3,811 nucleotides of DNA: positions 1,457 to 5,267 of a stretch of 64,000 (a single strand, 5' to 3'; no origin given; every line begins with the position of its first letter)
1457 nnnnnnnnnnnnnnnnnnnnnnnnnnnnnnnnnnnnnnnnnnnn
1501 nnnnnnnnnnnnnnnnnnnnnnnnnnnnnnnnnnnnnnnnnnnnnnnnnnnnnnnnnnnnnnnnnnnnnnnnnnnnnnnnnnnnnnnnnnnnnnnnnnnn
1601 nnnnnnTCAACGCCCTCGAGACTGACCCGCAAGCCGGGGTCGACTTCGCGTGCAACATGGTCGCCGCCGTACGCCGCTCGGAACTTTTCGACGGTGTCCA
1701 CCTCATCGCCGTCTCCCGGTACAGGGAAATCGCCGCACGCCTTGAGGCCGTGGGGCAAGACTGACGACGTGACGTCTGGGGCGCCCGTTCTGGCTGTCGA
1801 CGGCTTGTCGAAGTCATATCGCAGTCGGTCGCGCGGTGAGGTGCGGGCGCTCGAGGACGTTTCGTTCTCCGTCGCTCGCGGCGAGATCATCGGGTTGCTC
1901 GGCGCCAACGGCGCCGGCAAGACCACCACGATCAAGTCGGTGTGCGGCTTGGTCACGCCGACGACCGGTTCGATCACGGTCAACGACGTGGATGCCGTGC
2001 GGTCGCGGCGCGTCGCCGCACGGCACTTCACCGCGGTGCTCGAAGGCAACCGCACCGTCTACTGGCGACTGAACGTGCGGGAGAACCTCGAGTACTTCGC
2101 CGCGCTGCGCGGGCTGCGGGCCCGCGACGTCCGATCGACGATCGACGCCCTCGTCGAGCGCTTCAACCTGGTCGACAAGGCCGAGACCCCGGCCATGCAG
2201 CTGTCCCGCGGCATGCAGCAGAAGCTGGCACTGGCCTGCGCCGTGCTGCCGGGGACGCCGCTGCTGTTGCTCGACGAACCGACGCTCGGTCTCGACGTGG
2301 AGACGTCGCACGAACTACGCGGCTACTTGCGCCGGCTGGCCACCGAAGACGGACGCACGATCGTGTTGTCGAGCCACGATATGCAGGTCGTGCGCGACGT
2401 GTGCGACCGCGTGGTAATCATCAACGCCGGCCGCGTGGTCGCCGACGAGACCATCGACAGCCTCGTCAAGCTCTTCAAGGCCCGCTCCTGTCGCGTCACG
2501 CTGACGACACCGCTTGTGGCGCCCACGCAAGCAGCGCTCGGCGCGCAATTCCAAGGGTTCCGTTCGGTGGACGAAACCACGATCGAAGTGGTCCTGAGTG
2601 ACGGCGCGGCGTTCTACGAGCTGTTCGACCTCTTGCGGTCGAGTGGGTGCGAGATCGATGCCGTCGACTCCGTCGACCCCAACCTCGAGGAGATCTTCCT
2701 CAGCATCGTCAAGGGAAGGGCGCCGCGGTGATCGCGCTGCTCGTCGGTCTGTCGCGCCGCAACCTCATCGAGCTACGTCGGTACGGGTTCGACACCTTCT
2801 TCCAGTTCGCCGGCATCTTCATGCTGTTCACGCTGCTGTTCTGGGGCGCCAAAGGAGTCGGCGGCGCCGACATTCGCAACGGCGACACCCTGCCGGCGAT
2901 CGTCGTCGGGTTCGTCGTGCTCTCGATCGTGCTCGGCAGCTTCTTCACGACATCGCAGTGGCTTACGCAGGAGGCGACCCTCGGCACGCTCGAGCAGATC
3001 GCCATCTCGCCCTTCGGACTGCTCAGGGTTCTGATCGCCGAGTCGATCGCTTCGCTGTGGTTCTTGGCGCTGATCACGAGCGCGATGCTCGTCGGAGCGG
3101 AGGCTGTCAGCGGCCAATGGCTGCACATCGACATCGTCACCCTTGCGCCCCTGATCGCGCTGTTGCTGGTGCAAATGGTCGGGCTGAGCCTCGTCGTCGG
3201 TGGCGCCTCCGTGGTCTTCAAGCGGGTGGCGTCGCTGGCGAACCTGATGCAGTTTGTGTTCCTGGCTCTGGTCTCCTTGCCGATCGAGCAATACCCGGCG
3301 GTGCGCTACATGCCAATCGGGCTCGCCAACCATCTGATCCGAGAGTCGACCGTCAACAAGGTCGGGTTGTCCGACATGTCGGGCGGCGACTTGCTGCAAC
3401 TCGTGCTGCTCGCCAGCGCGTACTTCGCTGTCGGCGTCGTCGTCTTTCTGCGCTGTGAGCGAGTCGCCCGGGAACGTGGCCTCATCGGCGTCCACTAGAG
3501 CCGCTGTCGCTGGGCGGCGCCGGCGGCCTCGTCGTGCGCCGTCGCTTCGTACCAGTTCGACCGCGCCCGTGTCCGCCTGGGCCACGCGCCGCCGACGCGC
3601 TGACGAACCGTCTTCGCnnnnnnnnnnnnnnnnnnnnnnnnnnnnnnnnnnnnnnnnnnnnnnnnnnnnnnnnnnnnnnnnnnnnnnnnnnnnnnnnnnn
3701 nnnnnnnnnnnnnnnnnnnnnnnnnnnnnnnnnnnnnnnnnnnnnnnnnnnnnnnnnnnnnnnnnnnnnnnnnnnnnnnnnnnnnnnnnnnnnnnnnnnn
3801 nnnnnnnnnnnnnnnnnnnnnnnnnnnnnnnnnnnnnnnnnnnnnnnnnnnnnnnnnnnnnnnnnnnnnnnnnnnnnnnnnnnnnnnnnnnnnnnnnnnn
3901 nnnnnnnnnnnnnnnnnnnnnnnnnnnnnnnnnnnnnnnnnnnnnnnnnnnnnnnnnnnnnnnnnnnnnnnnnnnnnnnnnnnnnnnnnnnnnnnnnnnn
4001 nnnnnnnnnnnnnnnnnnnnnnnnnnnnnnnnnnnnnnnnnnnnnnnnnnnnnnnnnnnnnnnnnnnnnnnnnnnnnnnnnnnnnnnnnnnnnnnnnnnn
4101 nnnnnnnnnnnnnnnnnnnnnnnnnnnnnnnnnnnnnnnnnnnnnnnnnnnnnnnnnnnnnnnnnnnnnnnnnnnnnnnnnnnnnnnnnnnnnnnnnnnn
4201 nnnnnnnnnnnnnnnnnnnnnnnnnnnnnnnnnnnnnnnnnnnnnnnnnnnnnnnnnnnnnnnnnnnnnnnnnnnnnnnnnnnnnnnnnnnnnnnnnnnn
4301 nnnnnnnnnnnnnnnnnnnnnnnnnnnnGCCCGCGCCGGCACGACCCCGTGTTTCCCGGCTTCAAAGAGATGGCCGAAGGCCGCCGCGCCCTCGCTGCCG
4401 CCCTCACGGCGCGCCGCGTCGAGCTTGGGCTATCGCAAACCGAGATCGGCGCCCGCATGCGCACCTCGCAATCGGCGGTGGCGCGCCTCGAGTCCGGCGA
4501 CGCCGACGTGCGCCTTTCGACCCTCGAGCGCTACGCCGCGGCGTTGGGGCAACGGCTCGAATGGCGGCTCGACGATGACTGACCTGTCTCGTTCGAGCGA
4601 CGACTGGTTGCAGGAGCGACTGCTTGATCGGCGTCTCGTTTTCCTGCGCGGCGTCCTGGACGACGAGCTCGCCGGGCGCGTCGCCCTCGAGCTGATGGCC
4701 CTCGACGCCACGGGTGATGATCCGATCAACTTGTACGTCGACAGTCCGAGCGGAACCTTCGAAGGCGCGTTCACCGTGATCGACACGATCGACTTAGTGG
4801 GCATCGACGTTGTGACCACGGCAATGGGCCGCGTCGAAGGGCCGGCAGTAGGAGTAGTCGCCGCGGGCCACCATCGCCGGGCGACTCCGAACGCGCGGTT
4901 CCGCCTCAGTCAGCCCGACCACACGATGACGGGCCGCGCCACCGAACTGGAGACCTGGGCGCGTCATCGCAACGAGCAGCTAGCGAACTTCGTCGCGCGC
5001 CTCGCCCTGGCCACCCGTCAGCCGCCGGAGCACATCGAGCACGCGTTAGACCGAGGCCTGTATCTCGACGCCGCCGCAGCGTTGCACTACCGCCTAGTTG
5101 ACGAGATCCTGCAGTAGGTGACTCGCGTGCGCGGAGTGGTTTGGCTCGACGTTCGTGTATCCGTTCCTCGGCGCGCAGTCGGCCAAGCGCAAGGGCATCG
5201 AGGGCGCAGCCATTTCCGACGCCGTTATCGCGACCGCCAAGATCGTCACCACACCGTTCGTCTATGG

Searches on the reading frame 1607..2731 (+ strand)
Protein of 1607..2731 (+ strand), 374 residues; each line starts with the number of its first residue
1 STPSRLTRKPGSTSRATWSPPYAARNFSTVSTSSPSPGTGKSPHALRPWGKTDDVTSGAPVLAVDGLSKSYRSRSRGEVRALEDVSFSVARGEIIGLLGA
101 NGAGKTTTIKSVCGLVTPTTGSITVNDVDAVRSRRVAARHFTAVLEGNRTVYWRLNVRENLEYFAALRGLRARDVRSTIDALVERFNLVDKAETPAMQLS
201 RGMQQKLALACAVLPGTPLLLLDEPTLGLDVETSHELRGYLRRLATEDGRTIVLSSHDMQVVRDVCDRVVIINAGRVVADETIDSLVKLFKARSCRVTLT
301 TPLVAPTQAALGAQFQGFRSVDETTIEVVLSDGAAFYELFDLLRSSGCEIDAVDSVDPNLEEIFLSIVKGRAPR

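Call 32: search_protein_families(library=pfam, proteins=[window:1607-2731:+], max_evalue=0.0001)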
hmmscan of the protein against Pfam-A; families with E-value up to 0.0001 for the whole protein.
window:1607-2731:+ (374 aa): 2 families
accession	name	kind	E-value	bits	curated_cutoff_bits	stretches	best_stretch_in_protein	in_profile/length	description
PF00005.33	ABC_tran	-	1.3e-29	104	25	1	82-226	1-136/137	ABC transporter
PF13304.12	AAA_21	-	7.1e-12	46.4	27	1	189-262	228-303/304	AAA domain, putative AbiEii toxin, Type IV TA system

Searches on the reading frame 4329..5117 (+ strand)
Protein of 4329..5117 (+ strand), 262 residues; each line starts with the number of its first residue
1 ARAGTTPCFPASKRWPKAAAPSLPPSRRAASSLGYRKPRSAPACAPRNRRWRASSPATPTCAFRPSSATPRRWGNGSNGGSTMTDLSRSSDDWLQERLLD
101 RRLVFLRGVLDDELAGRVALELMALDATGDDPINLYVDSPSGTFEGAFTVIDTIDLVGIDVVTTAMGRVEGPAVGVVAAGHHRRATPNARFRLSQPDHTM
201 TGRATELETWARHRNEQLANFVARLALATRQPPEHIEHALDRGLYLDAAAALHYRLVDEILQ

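Call 32: search_protein_families(library=pfam, proteins=[window:4329-5117:+], max_evalue=0.0001)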
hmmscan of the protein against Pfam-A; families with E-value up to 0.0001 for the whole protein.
window:4329-5117:+ (262 aa): 1 family
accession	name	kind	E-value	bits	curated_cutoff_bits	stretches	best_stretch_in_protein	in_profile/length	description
PF00574.28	CLP_protease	-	6.3e-29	101.6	20.2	1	94-261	9-179/182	Clp protease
